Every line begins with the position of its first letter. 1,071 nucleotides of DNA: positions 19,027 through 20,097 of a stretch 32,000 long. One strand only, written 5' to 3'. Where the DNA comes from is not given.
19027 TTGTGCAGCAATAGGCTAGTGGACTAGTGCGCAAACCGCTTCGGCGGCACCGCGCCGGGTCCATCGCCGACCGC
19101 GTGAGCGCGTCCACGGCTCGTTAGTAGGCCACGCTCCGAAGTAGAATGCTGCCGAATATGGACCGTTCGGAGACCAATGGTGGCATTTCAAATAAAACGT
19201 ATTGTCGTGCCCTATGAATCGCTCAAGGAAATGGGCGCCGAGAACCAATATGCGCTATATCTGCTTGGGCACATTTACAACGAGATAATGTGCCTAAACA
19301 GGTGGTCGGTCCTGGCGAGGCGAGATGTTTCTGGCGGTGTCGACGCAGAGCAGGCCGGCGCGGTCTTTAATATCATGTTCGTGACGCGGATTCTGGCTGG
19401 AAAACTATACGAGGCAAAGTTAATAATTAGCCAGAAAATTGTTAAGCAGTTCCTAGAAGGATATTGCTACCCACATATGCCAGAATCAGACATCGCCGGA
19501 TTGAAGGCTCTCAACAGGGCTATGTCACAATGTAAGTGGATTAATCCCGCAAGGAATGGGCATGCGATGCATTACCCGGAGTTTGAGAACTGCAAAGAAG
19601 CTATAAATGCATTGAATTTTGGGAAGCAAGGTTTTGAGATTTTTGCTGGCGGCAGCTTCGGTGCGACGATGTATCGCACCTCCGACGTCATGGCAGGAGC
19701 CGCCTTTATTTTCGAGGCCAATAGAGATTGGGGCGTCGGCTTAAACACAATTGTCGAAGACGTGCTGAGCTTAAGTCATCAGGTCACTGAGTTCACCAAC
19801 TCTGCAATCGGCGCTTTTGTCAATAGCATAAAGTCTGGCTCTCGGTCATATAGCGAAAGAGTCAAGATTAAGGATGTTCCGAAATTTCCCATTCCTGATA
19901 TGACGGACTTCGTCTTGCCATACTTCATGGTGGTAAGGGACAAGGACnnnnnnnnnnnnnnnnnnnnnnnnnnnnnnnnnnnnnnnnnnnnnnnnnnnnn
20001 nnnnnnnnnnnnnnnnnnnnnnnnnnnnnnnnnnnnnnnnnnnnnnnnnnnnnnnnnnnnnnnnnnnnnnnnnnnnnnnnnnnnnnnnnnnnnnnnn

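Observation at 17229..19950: OLD/PARIS-like ATPase-Toprim fusion plus an uncharacterised 257-aa Rx5H protein: candidate undescribed two-gene anti-phage module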

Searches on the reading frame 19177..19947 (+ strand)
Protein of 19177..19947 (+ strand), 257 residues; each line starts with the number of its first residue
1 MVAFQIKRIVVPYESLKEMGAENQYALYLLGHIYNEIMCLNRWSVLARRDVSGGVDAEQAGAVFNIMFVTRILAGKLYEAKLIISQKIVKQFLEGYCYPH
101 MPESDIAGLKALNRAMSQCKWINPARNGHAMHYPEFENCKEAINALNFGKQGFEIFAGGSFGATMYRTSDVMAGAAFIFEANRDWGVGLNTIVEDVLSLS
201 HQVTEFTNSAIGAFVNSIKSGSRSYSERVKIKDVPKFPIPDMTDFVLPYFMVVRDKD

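Call 3: search_protein_families(library=pfam, proteins=[window:19177-19947:+], max_evalue=1)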
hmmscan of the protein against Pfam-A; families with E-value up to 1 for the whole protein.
window:19177-19947:+ (257 aa): 0 families

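Call 4: search_protein_families(library=padloc, proteins=[window:19177-19947:+], max_evalue=1)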
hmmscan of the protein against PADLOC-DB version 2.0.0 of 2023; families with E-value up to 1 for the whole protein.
window:19177-19947:+ (257 aa): 0 families

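Call 5: search_protein_families(library=ncbifam, proteins=[window:19177-19947:+], max_evalue=1)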
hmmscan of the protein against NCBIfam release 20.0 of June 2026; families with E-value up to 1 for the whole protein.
window:19177-19947:+ (257 aa): 0 families

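Call 10: find_homologous_proteins(query=window:19177-19947:+, max_evalue=0.001)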
Query window:19177-19947:+ (257 aa): 3 proteins with E <= 0.001 among 724 candidates.
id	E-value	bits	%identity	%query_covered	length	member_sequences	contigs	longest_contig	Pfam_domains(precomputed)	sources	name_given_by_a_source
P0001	2.4e-169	579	100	100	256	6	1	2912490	-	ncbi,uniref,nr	ncbi:Hypothetical protein H16_B2392 [Cupriavidus necator H16]|uniref:Uncharacterized protein n=1 Tax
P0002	8.3e-63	230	43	99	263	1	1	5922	-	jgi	jgi:hypothetical protein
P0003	5.9e-56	208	43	96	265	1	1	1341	-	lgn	-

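Call 11: find_encoding_contigs(protein=P0002, flank=10000)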
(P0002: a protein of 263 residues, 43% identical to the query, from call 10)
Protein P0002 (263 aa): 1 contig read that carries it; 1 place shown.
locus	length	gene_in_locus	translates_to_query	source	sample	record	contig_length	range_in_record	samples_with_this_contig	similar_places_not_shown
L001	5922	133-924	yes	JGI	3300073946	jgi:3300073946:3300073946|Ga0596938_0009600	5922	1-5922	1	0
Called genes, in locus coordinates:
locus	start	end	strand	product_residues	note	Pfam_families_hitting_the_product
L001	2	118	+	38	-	?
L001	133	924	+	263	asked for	-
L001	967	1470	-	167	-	-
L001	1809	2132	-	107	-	PF13663:DUF4148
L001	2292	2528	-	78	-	-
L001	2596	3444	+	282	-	PF13391:HNH_2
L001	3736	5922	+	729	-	?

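Call 12: find_encoding_contigs(protein=P0003, flank=10000)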
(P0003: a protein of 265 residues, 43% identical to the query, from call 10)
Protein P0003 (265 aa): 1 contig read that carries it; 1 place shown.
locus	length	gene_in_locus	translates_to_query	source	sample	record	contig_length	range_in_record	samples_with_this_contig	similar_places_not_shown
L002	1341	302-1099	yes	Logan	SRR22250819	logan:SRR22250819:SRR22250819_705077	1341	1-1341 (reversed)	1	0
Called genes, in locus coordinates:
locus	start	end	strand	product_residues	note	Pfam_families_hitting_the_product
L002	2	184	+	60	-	?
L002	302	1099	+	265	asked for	-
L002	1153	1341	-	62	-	?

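Call 32: search_protein_representatives(alignment_id=A1)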
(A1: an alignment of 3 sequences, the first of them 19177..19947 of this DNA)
Query: 3 sequences, 262 profile positions. Proteins with E-value up to 0.001 (for the whole library): 813; up to 1e-10: 279; up to 1e-30: 23. The best 150 are listed.
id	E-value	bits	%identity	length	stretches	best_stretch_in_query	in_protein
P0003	9.7e-136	467.3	-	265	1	1-262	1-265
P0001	6.7e-135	464.6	-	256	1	4-259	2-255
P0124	2.0e-95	335.2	-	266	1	4-258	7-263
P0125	9.4e-89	313.3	-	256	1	3-257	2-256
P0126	4.9e-79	281.5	-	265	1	3-259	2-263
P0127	5.7e-69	248.5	-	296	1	3-255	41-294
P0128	1.7e-66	240.4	-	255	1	3-255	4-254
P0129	4.1e-61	222.7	-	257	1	4-258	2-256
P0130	1.7e-60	220.7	-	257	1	3-256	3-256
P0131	1.5e-58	214.4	-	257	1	4-256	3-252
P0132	6.6e-58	212.2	-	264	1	4-257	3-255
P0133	1.3e-54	201.4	-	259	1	6-259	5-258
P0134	6.9e-53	195.8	-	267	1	4-258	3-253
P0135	1.7e-52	194.5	-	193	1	68-259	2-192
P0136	8.5e-51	188.9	-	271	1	7-258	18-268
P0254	7.6e-15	71.1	-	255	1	4-255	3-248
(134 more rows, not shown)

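Call 35: search_protein_families(library=pfam, alignment_id=A3, max_evalue=1)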
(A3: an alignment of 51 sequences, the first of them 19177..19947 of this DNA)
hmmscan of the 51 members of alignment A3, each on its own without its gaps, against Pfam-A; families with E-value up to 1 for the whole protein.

A. member 1, window:19177-19947:+ (257 aa): 0 families

B. families by the number of members that match (of 51 scanned): 27 families (the first 25 are shown)
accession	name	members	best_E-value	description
PF09633.15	DUF2023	1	0.0012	Protein of unknown function (DUF2023)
PF09281.16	Taq-exonuc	1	0.0045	Taq polymerase, exonuclease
PF18991.6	DUF5724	1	0.0081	Family of unknown function (DUF5724)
PF18734.6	HEPN_AbiU2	1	0.022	AbiU2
PF11186.13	DUF2972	1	0.027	Protein of unknown function (DUF2972)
PF06479.17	Ribonuc_2-5A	1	0.033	Ribonuclease 2-5A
PF00961.24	LAGLIDADG_1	1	0.065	LAGLIDADG endonuclease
PF25071.1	DUF7795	1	0.081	Domain of unknown function (DUF7795)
PF24993.1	GNC1_N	1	0.089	Stalled ribosome sensor GCN1 N-terminal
PF23491.1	bPH_8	1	0.095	SunI-like bacterial PH domain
PF22952.2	KH_11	1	0.098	Eukaryotic type KH-domain (KH-domain type I)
PF18485.7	GST_N_5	1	0.1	Glutathione S-transferase, N-terminal domain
PF24235.1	RHG29_45_N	1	0.12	Rho GTPase-activating protein 29/45 N-terminal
PF01893.21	UPF0058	1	0.13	Uncharacterised protein family UPF0058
PF08281.18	Sigma70_r4_2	1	0.13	Sigma-70, region 4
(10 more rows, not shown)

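Call 36: search_protein_families(library=padloc, alignment_id=A3, max_evalue=0.1)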
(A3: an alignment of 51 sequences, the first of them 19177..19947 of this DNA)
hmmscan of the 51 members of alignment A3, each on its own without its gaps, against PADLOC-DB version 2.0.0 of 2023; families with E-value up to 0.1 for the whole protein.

A. member 1, window:19177-19947:+ (257 aa): 0 families

B. families by the number of members that match (of 51 scanned): 8 families
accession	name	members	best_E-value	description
PDLC01572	typeIV_Cas7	1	0.0087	CAS-IV-A; effector_G7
PDLC04512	PDC-M20B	1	0.015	-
PDLC01509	Csx1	1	0.016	CAS-III; associated_signaling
PDLC00897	JAB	1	0.016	JAB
PDLC03146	Specificity_I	1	0.028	Type I specificity subunit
PDLC03962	ShosT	1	0.035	-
PDLC00695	Effector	1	0.048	2TM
PDLC01304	Cas8b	1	0.076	CAS-I-B; effector_LS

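Call 43: predict_structure(alignment_id=A3)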
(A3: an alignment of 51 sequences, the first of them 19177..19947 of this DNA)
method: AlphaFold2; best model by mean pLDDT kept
length: 257 residues; sequences in the alignment: 51
mean_pLDDT: 95.2   pTM: 0.90
mean pLDDT of the five models: 95.2, 94.9, 94.8, 94.8, 94.7
residues with pLDDT >= 90: 235; 70-90: 21; 50-70: 1; < 50: 0
segments of 3 or more residues with pLDDT < 50: none
pLDDT, mean of each block of 10 residues (from residue 1): 96 95 98 98 92 93 96 98 98 97 96 96 95 96 97 97 96 97 95 96 98 95 81 97 94 85
secondary structure, 60 per line:
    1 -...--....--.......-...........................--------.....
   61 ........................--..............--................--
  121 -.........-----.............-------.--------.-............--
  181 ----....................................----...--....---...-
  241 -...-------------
elements in order: E2-4 E7-10 H13-19 H21-47 H56-84 H87-100 H103-118 H122-130 H136-148 H167-178 H185-220 E230-233 E237-239

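Call 48: fold_search(model_id=the predicted structure, library=pdb)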
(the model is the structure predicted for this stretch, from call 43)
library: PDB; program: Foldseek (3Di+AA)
matches with E <= 10: 527; with E <= 0.001: 0
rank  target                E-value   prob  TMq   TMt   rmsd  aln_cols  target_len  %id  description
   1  9avi_A                1.8e-01  0.12  0.15  0.17  28.3       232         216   12  TolQ inner membrane protein from Acinetobacter baumannii (released 2025-01-22)
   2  6iko_B                2.1e-01  0.30  0.23  0.20  36.2       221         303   10  Crystal structure of mouse GAS7cb (released 2019-10-16)
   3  6qd6_H                2.3e-01  0.35  0.31  0.21  19.7       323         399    8  Molecular scaffolds expand the nanobody toolkit for cryo-EM applications: crystal structure of Mb-cHopQ-Nb207 (released 2019-12-18)
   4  6e7e                  2.6e-01  0.38  0.22  0.30  10.8       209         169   10  High resolution crystal structure of IncA soluble domain (released 2019-07-10)
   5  3haj_A                3.0e-01  0.16  0.20  0.18  33.8       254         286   12  Crystal structure of human PACSIN2 F-BAR domain (p212121 lattice) (released 2009-06-16)
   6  9ddm_A                3.1e-01  0.10  0.16  0.18  27.8       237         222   10  E. coli TolAQR conformation I (released 2025-07-09)
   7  6e6a_A                3.7e-01  0.54  0.28  0.39  11.0       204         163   10  Triclinic crystal form of IncA G144A point mutant (released 2019-07-10)
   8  6xmj_O                3.9e-01  0.23  0.25  0.29  12.9       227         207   14  Human 20S proteasome bound to an engineered 11S (PA26) activator (released 2020-07-22)
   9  3q84_G                3.9e-01  0.13  0.19  0.17  34.0       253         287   10  Crystal structure of human PACSIN 1 F-BAR domain (released 2012-02-22)
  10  8vlw_B                3.9e-01  0.09  0.15  0.17  28.2       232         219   12  TolQ-TolR inner membrane protein complex from Acinetobacter baumannii (released 2025-01-15)
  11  4nqi_D                3.9e-01  0.09  0.15  0.16  32.0       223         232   12  Structure of the N-terminal I-BAR domain (1-259) of D.Discoideum IBARa (released 2014-02-05)
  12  4wic_D                4.1e-01  0.09  0.14  0.12  32.4       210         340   12  Immediate-early 1 protein (IE1) of rhesus macaque cytomegalovirus (released 2015-07-15)
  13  9quq_A                4.1e-01  0.08  0.14  0.16  28.3       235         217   10  cryo-EM structure of TolQR conformation2 in SMA nanodiscs (released 2025-12-17)
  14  3hah_B                4.3e-01  0.13  0.19  0.18  31.1       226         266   12  Crystal structure of human PACSIN1 F-BAR domain (C2 lattice) (released 2009-06-16)
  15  5vxj_I                4.3e-01  0.08  0.16  0.16  25.0       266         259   13  2.50 A resolution structure of IpaD from Shigella flexneri in complex with single-domain antibody JMK-E3 (released 2017-08-30)
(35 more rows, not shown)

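Call 52: find_related_loci(query=A5, collection=metagenome_contigs, flank=6000)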
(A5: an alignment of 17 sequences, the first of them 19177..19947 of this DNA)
Query A5 (257 aa) in metagenome_contigs; peptide patterns used: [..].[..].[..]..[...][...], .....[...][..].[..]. (x = any residue, [..] = any of these).
87 stretches matched a pattern; 3 encode a relative of the query (tblastn E <= 1e-3); 3 distinct loci.
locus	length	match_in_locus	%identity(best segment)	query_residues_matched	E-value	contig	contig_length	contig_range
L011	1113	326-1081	31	5-254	7e-46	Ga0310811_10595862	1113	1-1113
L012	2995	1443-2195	31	5-253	5e-42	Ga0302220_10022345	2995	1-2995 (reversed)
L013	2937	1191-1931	30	6-255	2e-31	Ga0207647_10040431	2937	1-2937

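Call 53: find_homologous_proteins(query=A3, max_evalue=0.00001)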
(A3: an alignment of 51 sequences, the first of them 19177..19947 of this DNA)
Query A3 (51 sequences) (257 aa, profile of the alignment): 14 proteins with E <= 0.00001 among 6250 candidates.
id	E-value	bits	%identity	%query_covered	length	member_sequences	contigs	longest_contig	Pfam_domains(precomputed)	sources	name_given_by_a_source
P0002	5.7e-83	296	43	99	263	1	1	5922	-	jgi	jgi:hypothetical protein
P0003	1.4e-78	282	43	96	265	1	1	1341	-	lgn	-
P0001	2.8e-77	278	100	100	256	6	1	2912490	-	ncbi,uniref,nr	ncbi:Hypothetical protein H16_B2392 [Cupriavidus necator H16]|uniref:Uncharacterized protein n=1 Tax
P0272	1.3e-61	226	20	88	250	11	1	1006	-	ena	-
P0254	2.1e-60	222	20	98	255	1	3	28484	-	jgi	jgi:hypothetical protein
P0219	5.7e-60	221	20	93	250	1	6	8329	-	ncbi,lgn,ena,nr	ncbi:MAG: hypothetical protein KAI43_13995 [Candidatus Aureabacteria bacterium]|nr:hypothetical prot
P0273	4.6e-57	211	22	97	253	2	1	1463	-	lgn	-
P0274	2.5e-56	209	22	97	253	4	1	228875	-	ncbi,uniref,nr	ncbi:hypothetical protein [Ramlibacter sp. WS9]|uniref:hypothetical protein n=1 Tax=Ramlibacter sp. 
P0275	4.5e-55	205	23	95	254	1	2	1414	-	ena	-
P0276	2.9e-52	196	20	98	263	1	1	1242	-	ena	-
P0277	1.2e-49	187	22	96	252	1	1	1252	-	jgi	-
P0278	6.4e-46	175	22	91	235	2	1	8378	-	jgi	-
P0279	4.9e-43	165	25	52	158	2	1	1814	-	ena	-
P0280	2.3e-41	160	18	98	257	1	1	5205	-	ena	-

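Call 54: find_encoding_contigs(protein=P0274, flank=6000, max_places=2)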
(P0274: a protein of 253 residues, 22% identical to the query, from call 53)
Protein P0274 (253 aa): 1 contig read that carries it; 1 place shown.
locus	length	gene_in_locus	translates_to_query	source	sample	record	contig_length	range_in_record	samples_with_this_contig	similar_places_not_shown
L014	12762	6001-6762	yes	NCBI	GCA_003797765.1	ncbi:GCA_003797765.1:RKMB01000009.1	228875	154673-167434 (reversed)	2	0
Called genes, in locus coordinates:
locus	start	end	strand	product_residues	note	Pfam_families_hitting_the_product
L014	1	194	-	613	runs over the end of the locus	PF00920:ILVD_EDD_N, PF24877:ILV_EDD_C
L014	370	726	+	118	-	-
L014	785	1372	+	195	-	PF04752:ChaC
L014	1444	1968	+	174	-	PF00080:Sod_Cu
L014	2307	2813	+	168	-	-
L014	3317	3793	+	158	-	-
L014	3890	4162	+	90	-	-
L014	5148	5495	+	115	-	-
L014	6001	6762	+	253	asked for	-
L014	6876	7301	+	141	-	-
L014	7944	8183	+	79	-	PF20477:DUF6719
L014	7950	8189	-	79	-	-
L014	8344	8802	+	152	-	PF13673:Acetyltransf_10, PF00583:Acetyltransf_1, PF13508:Acetyltransf_7, PF08445:FR47 (weak)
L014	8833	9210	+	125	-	-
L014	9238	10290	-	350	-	PF00561:Abhydrolase_1, PF12146:Hydrolase_4, PF12697:Abhydrolase_6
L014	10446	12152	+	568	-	PF00486:Trans_reg_C, PF13428:TPR_14 (faint), PF07719:TPR_2 (faint), PF13431:TPR_17 (faint), PF14559:TPR_19 (faint), PF13181:TPR_8 (faint), PF13432:TPR_16 (weak), PF23914:TPR_CcmH_CycH (weak)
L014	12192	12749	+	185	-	PF01872:RibD_C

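Call 55: find_encoding_contigs(protein=P0254, flank=6000, max_places=3)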
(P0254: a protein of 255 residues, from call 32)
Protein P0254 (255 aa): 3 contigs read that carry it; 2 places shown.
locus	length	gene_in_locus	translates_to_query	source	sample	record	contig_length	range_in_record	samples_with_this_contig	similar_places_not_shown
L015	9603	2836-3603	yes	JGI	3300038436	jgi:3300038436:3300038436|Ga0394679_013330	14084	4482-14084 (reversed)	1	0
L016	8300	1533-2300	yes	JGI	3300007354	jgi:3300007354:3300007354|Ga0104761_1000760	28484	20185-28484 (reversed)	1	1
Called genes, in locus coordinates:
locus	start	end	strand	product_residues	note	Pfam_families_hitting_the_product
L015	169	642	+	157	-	PF08534:Redoxin, PF00578:AhpC-TSA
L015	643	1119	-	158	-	-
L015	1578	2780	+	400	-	PF13356:Arm-DNA-bind_3, PF00589:Phage_integrase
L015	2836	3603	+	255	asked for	-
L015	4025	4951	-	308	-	PF16280:DUF4928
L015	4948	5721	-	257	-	PF00145:DNA_methylase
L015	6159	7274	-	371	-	-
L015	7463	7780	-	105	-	-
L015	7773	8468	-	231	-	-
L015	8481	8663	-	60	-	-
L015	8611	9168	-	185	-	-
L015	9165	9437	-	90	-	-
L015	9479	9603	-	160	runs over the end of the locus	-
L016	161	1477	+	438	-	PF01656:CbiA, PF10609:ParA (weak), PF13614:AAA_31 (faint), PF00037:Fer4 (faint), PF12837:Fer4_6 (faint), PF12838:Fer4_7 (faint), PF14697:Fer4_21 (weak), PF00589:Phage_integrase, +2 more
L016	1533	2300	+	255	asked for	-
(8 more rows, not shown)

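Call 56: find_encoding_contigs(protein=P0124, flank=6000, max_places=3)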
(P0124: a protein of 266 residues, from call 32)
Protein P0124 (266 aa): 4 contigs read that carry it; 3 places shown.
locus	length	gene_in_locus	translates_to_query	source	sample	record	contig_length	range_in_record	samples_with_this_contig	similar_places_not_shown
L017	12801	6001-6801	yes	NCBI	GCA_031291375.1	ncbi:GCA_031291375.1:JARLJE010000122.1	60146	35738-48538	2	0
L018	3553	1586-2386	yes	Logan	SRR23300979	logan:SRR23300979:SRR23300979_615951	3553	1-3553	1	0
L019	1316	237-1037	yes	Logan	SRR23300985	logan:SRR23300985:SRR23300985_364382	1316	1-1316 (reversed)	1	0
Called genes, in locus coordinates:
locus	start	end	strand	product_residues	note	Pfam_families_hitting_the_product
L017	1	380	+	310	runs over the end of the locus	PF13884:Peptidase_S74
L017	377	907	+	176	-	-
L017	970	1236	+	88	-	-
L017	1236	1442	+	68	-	-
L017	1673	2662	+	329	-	-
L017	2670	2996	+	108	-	-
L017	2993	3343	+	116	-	-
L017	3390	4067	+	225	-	PF00182:Glyco_hydro_19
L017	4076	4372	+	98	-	PF04550:Phage_holin_3_2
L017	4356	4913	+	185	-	-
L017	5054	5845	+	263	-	PF02086:MethyltransfD12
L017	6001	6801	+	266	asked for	-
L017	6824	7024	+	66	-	-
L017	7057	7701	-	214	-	-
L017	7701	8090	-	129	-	-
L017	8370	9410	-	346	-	PF00589:Phage_integrase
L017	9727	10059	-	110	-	PF00892:EamA (weak), PF00893:Multi_Drug_Res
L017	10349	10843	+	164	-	-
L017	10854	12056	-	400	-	PF03594:BenE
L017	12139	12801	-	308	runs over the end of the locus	PF00497:SBP_bac_3, PF09084:NMT1 (faint), PF12974:Phosphonate-bd (weak)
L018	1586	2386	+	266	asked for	-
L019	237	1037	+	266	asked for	-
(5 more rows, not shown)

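Call 58: find_encoding_contigs(protein=P0125, flank=6000, max_places=3)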
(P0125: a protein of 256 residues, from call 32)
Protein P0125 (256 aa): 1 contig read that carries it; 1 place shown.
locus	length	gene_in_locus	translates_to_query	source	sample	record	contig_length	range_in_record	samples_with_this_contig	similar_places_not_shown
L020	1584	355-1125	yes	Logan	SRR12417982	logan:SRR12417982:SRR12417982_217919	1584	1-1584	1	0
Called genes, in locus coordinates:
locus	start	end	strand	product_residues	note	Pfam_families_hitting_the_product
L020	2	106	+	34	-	?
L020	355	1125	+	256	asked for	-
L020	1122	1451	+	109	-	-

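Call 59: find_encoding_contigs(protein=P0126, flank=6000, max_places=3)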
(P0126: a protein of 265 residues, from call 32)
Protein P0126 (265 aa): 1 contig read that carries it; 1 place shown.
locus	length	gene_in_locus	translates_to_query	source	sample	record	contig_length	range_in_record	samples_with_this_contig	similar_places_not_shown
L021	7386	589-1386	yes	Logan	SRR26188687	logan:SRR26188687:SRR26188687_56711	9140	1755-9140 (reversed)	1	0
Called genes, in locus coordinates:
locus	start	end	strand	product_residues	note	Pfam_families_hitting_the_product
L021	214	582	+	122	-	-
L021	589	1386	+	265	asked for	-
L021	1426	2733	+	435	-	-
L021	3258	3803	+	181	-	PF22022:Phage_int_M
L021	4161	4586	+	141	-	-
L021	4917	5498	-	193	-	-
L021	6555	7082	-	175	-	-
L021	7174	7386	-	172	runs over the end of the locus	-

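Call 62: search_dna_similar(query=window:19177-19947:+, collection=phages, mode=protein, max_evalue=0.001, max_rows=20)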
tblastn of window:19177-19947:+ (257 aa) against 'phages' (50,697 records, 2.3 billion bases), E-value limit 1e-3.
No match.

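Call 63: search_dna_similar(query=window:19177-19947:+, collection=plasmids, mode=protein, max_evalue=0.001, max_rows=20)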
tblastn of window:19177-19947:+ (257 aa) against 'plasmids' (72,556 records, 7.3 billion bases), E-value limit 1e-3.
No match.
